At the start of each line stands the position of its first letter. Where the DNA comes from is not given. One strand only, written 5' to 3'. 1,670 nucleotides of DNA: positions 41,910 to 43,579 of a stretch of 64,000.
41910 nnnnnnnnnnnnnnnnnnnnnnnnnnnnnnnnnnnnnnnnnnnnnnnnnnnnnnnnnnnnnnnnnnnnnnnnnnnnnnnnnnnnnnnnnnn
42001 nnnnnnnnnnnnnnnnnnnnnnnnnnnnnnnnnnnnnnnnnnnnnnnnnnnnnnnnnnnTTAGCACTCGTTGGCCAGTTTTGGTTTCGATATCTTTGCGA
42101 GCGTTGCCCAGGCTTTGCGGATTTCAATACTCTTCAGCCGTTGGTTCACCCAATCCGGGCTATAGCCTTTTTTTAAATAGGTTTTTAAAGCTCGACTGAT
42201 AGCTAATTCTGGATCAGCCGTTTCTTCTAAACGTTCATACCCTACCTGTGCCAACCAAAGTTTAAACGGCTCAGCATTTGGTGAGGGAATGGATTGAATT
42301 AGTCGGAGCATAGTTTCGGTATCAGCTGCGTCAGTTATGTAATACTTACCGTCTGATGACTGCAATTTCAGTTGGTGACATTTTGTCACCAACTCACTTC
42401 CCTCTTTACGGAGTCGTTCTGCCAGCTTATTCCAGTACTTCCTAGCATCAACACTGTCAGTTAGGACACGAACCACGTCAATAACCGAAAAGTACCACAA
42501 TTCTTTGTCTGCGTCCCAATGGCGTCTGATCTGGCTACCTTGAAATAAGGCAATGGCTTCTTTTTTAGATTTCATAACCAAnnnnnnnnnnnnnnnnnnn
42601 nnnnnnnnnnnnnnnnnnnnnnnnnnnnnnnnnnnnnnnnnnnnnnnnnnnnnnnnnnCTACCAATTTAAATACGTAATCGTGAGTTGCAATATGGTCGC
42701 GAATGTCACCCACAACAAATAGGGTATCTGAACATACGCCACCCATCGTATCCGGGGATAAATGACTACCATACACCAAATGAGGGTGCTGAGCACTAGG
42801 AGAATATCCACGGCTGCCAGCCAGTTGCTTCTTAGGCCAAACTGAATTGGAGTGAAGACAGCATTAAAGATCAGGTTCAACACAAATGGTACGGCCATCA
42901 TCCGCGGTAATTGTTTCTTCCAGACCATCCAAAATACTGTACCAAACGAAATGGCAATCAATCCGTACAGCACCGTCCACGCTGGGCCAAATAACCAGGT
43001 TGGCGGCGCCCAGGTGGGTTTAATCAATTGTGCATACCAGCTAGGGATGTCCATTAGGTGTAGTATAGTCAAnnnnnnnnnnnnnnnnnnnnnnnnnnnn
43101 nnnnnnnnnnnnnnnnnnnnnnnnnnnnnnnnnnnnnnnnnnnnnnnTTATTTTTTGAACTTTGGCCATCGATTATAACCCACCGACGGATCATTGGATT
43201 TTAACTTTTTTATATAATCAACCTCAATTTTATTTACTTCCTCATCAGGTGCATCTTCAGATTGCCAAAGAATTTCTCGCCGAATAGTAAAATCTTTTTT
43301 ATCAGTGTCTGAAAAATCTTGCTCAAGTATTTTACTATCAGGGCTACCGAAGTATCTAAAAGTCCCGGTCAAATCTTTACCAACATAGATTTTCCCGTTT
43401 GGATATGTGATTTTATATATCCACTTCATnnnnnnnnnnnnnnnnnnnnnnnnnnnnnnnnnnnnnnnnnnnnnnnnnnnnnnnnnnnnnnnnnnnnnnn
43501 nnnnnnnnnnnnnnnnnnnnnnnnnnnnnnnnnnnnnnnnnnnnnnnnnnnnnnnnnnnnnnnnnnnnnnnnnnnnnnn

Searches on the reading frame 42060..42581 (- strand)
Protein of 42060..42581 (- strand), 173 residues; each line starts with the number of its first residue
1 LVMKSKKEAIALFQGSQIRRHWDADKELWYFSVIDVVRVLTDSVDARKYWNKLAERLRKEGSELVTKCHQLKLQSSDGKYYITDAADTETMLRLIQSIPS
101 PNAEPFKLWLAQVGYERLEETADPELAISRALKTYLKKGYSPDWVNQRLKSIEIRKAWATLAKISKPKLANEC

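Call 3: search_protein_families(library=pfam, proteins=[window:42060-42581:-], max_evalue=1)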
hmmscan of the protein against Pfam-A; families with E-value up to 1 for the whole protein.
window:42060-42581:- (173 aa): 4 families
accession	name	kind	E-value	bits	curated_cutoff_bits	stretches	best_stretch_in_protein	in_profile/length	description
PF02498.22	Bro-N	-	3.2e-08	34.5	25.6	1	18-112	2-92/96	BRO family, N-terminal domain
PF16242.11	Pyrid_ox_like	-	0.0055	16.7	28.8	1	14-96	59-140/149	Pyridoxamine 5'-phosphate oxidase like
PF01126.25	Heme_oxygenase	-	0.17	12.1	23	0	6-70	60-124/204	Heme oxygenase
PF05659.16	RPW8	-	0.18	11.9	30.4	1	37-82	51-96/139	Arabidopsis broad-spectrum mildew resistance protein RPW8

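Call 4: search_protein_families(library=padloc, proteins=[window:42060-42581:-], max_evalue=1)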
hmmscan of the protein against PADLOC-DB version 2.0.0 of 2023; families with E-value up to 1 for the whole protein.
window:42060-42581:- (173 aa): 2 families
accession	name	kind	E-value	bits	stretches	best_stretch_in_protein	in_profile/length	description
PDLC04920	PDC-S13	-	1.9e-76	255.1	1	6-158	3-155/286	-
PDLC04841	PDC-S04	-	7.2e-26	89.5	1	5-112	2-112/292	-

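Call 5: search_protein_families(library=ncbifam, proteins=[window:42060-42581:-], max_evalue=1)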
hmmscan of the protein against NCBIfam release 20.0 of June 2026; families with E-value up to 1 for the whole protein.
window:42060-42581:- (173 aa): 2 families
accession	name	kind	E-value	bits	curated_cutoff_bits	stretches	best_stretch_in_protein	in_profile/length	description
NF005547.0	PRK07208.1-3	equivalog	0.0052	15.6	380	0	49-91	209-252/465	hypothetical protein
NF001058.0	PRK00117.4-1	equivalog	0.11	12.5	194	1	108-153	162-208/214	recombination regulator RecX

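Call 6: search_protein_families(library=phrogs, proteins=[window:42060-42581:-], max_evalue=1)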
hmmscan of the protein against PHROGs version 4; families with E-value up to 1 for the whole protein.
window:42060-42581:- (173 aa): 4 families
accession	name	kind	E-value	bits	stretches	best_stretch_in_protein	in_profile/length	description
phrog_15286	-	unknown function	8.5e-67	226.1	1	6-157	3-154/274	-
phrog_8060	-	unknown function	0.021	15.6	1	3-96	7-100/213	-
phrog_14170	-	unknown function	0.068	14.1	0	107-123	4-18/41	-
phrog_30024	-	unknown function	0.27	11.9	1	17-84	3-72/135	-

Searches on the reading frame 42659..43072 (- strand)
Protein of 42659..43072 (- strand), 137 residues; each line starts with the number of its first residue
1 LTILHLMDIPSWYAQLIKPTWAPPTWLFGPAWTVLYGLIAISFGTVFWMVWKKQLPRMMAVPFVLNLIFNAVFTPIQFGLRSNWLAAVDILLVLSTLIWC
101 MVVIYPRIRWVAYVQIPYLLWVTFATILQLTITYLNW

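Call 3: search_protein_families(library=pfam, proteins=[window:42659-43072:-], max_evalue=1)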
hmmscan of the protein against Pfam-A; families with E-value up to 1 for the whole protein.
window:42659-43072:- (137 aa): 1 family
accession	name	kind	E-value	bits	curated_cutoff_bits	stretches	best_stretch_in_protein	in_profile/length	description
PF03073.20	TspO_MBR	-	1.3e-30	106.5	24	1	8-134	19-144/145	TspO/MBR family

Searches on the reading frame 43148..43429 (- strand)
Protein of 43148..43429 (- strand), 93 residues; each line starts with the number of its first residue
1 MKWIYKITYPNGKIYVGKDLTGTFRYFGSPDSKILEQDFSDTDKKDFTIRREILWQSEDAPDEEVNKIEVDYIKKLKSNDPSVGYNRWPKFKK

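Call 3: search_protein_families(library=pfam, proteins=[window:43148-43429:-], max_evalue=1)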
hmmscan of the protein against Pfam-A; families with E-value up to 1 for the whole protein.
window:43148-43429:- (93 aa): 1 family
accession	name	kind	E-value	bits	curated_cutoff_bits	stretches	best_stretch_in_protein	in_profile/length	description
PF20625.3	WW_USP8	-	0.013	15.8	23.8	1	18-31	13-26/33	USP8 WW domain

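Call 4: search_protein_families(library=padloc, proteins=[window:43148-43429:-], max_evalue=1)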
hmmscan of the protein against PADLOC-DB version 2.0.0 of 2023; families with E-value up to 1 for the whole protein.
window:43148-43429:- (93 aa): 0 families

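Call 5: search_protein_families(library=ncbifam, proteins=[window:43148-43429:-], max_evalue=1)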
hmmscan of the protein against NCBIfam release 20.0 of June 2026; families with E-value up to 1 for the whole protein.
window:43148-43429:- (93 aa): 1 family
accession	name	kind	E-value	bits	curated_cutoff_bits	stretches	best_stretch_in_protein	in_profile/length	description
TIGR01453.1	grpIintron_endo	subfamily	0.0041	17.2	56.05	1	2-86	2-86/215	group I intron endonuclease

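Call 6: search_protein_families(library=phrogs, proteins=[window:43148-43429:-], max_evalue=1)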
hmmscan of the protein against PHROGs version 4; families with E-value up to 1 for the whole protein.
window:43148-43429:- (93 aa): 3 families
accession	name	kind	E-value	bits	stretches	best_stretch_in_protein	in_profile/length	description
phrog_314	-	DNA, RNA and nucleotide metabolism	0.00036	20.6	1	4-82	181-257/574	homing endonuclease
phrog_7168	-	DNA, RNA and nucleotide metabolism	0.00072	20.1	1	1-87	1-93/284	homing endonuclease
phrog_31752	-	head and packaging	0.13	12.9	1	27-62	87-122/171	virion structural protein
